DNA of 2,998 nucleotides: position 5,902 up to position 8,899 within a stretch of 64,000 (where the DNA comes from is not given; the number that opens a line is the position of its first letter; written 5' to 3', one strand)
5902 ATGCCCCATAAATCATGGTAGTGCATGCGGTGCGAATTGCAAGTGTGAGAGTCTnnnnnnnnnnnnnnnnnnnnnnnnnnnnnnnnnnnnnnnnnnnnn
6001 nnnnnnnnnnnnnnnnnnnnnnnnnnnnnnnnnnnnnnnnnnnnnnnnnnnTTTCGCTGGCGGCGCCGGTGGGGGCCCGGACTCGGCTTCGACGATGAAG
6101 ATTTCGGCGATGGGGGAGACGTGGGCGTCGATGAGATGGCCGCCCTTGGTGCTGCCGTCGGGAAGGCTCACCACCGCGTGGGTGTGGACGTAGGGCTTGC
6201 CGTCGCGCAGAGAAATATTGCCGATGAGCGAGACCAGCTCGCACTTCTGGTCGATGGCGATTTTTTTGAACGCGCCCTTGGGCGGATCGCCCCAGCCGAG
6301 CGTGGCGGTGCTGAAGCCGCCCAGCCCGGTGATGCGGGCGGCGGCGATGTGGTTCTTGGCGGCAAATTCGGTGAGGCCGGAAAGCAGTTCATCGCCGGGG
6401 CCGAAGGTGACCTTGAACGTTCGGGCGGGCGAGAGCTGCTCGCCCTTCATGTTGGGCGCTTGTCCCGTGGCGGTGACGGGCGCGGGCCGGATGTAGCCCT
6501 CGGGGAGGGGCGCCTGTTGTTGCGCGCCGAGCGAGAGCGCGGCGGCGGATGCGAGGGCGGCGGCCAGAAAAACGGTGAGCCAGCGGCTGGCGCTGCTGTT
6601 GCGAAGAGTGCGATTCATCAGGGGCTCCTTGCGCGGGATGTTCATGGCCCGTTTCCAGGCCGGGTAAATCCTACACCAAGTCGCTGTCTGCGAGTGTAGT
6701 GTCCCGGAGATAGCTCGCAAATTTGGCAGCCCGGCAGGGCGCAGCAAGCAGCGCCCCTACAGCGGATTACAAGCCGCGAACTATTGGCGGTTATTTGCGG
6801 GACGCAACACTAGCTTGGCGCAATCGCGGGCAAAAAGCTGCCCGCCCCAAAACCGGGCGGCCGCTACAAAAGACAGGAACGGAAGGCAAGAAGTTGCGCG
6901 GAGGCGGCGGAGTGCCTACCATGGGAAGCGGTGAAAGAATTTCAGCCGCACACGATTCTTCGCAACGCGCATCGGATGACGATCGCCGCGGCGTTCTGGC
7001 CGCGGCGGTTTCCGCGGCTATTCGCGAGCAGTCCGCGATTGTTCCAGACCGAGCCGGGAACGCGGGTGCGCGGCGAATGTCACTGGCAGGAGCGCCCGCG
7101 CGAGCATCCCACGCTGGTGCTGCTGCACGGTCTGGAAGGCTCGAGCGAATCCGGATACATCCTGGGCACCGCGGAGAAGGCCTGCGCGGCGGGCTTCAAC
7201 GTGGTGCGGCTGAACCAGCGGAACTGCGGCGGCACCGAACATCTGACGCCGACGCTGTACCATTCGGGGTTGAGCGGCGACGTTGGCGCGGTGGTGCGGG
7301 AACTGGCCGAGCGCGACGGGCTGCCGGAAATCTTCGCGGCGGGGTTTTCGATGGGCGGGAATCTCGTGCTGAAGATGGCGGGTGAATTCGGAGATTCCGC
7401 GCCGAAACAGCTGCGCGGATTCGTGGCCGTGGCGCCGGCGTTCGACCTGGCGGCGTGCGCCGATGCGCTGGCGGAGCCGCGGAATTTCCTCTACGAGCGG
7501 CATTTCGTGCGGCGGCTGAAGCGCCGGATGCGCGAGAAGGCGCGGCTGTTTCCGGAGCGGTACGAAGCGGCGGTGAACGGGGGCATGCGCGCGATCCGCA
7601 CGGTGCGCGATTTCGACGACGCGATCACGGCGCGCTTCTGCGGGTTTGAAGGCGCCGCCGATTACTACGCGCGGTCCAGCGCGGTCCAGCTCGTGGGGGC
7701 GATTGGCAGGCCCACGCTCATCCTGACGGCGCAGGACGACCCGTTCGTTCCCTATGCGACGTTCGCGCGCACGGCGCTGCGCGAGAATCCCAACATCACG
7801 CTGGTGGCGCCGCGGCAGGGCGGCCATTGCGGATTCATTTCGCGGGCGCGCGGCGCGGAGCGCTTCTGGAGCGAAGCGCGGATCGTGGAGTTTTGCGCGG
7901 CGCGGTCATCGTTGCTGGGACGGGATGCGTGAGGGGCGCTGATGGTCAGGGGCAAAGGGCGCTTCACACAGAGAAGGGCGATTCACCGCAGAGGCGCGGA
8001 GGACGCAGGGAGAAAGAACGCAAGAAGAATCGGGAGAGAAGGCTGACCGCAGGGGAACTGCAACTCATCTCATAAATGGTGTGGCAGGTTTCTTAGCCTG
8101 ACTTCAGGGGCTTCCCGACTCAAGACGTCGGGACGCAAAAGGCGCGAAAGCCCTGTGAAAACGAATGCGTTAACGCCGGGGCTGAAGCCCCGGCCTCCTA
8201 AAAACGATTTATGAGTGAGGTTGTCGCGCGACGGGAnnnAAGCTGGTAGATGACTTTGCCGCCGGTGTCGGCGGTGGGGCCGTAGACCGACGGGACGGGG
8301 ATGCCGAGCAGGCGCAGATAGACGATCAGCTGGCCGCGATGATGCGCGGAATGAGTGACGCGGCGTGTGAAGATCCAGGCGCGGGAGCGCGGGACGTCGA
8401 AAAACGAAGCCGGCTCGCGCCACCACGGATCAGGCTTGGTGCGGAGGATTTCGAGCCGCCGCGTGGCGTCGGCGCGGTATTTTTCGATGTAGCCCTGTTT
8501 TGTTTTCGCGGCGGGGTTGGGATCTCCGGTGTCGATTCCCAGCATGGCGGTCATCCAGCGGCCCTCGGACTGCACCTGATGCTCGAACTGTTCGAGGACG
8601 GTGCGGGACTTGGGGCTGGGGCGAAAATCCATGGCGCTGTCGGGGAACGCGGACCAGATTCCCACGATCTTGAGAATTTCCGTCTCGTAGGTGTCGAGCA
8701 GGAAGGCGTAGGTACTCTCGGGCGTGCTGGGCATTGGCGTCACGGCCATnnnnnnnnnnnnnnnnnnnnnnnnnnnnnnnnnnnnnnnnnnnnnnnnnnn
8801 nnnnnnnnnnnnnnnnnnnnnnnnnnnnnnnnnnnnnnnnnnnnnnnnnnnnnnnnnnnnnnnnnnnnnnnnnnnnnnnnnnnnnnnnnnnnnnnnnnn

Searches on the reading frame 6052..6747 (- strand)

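Call 44: search_protein_families(library=pfam, proteins=[window:6052-6747:-], max_evalue=0.00001)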
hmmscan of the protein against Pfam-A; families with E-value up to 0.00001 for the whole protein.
window:6052-6747:- (232 aa): 1 family
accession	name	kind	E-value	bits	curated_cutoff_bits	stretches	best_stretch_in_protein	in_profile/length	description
PF03479.20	PCC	-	9.2e-27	94.1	25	1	109-221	1-115/117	Plants and Prokaryotes Conserved (PCC) domain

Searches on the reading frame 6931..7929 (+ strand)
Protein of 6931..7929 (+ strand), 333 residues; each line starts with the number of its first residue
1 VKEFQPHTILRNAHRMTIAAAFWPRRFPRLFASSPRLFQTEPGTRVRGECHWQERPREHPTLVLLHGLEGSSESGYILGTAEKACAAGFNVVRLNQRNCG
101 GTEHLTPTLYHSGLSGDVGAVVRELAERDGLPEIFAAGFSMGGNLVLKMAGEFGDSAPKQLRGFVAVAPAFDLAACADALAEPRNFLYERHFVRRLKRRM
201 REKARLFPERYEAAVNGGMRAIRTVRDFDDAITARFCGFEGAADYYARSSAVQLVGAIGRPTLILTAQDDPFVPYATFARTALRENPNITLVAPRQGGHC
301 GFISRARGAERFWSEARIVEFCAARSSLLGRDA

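Call 44: search_protein_families(library=pfam, proteins=[window:6931-7929:+], max_evalue=0.00001)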
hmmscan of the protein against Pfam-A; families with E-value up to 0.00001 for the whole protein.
window:6931-7929:+ (333 aa): 3 families
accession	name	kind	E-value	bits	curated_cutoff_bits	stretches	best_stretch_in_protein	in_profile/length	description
PF00561.26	Abhydrolase_1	-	3.9e-18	66.5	25.8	1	60-305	1-244/245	alpha/beta hydrolase fold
PF12697.13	Abhydrolase_6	-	1.1e-12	49.5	26.3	1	62-306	1-211/217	Alpha/beta hydrolase family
PF12146.15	Hydrolase_4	-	2.1e-11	44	27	1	60-277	5-209/239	Serine aminopeptidase, S33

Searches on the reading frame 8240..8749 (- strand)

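Call 44: search_protein_families(library=pfam, proteins=[window:8240-8749:-], max_evalue=0.00001)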
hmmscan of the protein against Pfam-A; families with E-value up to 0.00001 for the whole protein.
window:8240-8749:- (170 aa): 2 families
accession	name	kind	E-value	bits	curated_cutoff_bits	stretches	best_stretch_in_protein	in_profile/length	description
PF05163.17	DinB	-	6e-15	56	23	1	33-159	24-156/165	DinB family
PF12867.12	DinB_2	-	4.9e-09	37.1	24.8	1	30-141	11-128/128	DinB superfamily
